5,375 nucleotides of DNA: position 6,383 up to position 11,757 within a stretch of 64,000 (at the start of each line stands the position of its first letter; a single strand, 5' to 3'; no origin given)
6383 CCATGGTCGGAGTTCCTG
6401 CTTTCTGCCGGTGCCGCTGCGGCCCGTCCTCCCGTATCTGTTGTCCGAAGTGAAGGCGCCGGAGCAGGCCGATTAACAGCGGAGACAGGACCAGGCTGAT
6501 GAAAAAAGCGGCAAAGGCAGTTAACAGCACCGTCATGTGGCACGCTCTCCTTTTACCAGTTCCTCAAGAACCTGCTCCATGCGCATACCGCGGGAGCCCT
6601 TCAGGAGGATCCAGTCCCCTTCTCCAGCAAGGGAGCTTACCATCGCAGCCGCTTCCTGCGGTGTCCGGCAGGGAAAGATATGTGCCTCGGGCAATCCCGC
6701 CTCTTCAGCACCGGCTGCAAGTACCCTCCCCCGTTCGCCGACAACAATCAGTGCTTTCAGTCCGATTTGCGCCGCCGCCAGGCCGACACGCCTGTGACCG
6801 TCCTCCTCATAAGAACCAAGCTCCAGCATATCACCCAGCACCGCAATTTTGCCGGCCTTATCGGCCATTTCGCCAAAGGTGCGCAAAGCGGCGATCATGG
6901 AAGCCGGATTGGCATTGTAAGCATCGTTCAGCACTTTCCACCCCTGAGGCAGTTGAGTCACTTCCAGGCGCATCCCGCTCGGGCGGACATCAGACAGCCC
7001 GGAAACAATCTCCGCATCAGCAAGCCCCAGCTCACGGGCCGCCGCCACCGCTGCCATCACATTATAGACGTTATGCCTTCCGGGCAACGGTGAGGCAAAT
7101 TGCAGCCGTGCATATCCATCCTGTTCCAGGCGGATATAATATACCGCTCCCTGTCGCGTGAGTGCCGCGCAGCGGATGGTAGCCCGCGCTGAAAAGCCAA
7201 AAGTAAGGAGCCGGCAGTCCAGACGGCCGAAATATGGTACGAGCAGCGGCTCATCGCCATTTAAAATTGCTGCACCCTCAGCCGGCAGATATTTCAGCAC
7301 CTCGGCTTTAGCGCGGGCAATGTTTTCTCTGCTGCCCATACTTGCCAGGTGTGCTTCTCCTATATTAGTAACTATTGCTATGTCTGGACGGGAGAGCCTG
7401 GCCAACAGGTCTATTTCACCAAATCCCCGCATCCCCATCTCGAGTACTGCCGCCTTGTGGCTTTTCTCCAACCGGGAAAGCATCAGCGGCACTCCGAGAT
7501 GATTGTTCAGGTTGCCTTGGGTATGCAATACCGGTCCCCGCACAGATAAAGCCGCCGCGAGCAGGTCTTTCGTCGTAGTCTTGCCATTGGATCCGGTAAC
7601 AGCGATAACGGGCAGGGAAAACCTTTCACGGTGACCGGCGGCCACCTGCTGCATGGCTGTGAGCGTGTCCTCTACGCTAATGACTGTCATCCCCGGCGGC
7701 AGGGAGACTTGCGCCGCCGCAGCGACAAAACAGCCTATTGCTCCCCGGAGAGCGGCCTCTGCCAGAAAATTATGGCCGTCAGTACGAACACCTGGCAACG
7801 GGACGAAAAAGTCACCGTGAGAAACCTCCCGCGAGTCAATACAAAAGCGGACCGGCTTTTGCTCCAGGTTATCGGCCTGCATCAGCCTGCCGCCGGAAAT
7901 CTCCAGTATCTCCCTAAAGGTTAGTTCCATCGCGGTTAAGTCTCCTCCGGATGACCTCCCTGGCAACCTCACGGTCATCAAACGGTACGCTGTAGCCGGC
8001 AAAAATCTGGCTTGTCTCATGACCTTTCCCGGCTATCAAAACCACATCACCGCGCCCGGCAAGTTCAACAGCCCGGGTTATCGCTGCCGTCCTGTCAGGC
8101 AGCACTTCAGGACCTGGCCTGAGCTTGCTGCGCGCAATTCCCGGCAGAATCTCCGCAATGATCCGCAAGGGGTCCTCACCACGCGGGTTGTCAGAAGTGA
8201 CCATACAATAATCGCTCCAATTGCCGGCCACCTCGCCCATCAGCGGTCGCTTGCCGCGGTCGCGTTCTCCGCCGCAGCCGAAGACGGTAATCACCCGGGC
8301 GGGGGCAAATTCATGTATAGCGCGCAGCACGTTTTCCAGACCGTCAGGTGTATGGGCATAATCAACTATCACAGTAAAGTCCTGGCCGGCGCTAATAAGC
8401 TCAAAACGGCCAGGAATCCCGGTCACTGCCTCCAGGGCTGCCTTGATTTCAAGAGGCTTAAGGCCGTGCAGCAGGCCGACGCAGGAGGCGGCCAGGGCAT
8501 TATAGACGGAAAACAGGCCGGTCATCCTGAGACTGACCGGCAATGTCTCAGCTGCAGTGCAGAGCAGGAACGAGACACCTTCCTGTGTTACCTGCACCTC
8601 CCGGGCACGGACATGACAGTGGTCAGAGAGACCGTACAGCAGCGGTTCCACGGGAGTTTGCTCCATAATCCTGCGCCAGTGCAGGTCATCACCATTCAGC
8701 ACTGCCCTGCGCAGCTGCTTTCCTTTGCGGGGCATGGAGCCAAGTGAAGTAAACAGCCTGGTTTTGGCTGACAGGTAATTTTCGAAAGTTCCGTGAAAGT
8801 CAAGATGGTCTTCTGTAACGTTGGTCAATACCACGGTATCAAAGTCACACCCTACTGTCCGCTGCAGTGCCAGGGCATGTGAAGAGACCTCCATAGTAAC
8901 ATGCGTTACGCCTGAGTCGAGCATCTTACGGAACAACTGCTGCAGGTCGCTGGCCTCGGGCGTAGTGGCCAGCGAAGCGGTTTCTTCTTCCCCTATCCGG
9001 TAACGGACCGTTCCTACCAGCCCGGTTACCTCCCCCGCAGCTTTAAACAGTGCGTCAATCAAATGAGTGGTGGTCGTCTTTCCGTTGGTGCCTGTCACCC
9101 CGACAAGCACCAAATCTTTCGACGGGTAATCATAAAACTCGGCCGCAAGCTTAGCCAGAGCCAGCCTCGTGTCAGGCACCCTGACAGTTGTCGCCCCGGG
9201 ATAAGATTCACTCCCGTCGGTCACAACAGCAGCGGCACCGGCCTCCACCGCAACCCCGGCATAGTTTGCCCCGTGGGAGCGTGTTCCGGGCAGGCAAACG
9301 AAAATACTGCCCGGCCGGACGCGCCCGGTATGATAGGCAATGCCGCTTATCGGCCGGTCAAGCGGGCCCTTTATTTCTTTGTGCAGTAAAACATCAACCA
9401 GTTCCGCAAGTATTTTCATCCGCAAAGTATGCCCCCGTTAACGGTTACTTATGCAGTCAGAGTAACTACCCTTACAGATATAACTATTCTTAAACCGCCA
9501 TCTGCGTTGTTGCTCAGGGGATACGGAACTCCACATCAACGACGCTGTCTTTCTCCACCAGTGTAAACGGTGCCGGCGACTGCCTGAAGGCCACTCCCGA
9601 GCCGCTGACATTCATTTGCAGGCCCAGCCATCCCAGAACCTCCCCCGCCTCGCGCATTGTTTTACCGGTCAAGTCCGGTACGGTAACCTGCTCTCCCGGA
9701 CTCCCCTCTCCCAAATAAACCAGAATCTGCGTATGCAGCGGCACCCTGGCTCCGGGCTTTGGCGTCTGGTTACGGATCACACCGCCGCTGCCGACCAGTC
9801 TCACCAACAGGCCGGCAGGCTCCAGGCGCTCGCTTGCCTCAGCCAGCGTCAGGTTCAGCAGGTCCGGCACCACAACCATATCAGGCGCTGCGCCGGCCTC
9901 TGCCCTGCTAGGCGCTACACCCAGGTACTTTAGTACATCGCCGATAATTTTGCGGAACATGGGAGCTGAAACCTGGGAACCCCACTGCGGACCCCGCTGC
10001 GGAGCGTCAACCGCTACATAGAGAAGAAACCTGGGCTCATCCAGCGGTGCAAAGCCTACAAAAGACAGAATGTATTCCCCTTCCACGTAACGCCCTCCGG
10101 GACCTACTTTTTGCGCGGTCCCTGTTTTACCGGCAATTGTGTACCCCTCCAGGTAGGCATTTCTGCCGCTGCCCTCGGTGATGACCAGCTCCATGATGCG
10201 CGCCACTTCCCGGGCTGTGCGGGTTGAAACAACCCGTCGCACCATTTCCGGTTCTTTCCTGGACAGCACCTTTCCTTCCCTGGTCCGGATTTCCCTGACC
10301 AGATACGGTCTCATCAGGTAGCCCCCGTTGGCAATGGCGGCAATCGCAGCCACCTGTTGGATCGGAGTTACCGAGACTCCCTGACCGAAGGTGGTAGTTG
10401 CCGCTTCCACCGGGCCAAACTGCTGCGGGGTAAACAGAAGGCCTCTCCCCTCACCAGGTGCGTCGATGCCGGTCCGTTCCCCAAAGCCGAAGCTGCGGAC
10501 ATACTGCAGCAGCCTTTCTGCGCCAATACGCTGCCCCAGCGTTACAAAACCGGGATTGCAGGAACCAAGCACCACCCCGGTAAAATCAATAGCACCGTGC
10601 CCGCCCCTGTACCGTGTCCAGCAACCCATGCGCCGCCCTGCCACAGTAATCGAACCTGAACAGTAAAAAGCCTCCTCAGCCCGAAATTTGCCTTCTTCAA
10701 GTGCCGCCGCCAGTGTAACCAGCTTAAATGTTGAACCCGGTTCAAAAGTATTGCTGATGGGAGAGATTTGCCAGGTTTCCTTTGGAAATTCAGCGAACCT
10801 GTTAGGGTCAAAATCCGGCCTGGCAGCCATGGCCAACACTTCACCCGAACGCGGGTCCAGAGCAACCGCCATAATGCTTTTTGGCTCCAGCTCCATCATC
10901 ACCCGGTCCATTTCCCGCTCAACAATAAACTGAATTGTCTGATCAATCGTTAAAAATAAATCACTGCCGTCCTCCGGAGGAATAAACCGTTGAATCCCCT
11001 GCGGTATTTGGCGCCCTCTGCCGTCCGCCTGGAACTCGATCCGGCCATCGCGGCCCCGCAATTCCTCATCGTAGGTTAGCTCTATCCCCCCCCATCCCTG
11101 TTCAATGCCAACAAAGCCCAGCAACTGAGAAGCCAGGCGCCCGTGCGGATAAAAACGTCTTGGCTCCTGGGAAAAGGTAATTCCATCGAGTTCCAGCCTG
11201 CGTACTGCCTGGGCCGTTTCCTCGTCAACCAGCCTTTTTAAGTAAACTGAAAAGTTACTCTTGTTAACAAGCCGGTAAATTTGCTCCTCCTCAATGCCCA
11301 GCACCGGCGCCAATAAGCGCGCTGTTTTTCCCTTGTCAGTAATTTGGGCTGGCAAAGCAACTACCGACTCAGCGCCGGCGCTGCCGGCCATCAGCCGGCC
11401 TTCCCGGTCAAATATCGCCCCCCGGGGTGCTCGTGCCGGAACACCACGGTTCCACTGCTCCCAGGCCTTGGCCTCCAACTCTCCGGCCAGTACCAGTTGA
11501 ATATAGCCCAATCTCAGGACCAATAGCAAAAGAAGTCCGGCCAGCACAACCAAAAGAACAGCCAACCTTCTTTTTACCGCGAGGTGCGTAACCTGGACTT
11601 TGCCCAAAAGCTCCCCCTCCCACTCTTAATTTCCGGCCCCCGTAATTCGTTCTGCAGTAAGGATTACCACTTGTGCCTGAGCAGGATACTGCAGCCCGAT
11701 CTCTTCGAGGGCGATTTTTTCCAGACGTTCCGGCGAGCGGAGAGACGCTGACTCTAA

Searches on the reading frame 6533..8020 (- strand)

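Call 36: search_protein_families(library=pfam, proteins=[window:6533-8020:-], max_evalue=0.00001)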
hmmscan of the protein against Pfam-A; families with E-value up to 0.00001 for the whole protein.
window:6533-8020:- (495 aa): 2 families
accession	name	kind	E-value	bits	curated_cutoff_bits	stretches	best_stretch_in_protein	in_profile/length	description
PF08245.18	Mur_ligase_M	-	7.7e-47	160.3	24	1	141-328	1-200/200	Mur ligase middle domain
PF02875.26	Mur_ligase_C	-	1.6e-21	77.9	28.4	1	350-477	1-127/127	Mur ligase, glutamate ligase domain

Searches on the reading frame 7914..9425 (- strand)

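Call 36: search_protein_families(library=pfam, proteins=[window:7914-9425:-], max_evalue=0.00001)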
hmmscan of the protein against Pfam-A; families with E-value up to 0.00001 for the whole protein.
window:7914-9425:- (503 aa): 3 families
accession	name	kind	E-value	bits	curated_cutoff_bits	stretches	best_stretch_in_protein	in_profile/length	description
PF08245.18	Mur_ligase_M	-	3e-50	171.4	24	1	110-316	1-199/200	Mur ligase middle domain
PF02875.26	Mur_ligase_C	-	1.1e-34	120.4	28.4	1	339-468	1-127/127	Mur ligase, glutamate ligase domain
PF01225.30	Mur_ligase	-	8.5e-07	29.7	21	1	26-98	2-95/95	Mur ligase family, catalytic domain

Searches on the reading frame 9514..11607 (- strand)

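Call 36: search_protein_families(library=pfam, proteins=[window:9514-11607:-], max_evalue=0.00001)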
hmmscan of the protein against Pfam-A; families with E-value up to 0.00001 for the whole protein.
window:9514-11607:- (697 aa): 3 families
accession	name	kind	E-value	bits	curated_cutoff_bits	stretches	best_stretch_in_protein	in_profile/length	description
PF00905.27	Transpeptidase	-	5.8e-82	275.7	22.1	1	246-555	2-298/299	Penicillin binding protein transpeptidase domain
PF03793.24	PASTA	-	8.3e-22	77.4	23.2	2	641-693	1-61/64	PASTA domain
PF03717.20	PBP_dimer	-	1.1e-20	75.2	24.4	1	59-202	3-177/180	Penicillin-binding Protein dimerisation domain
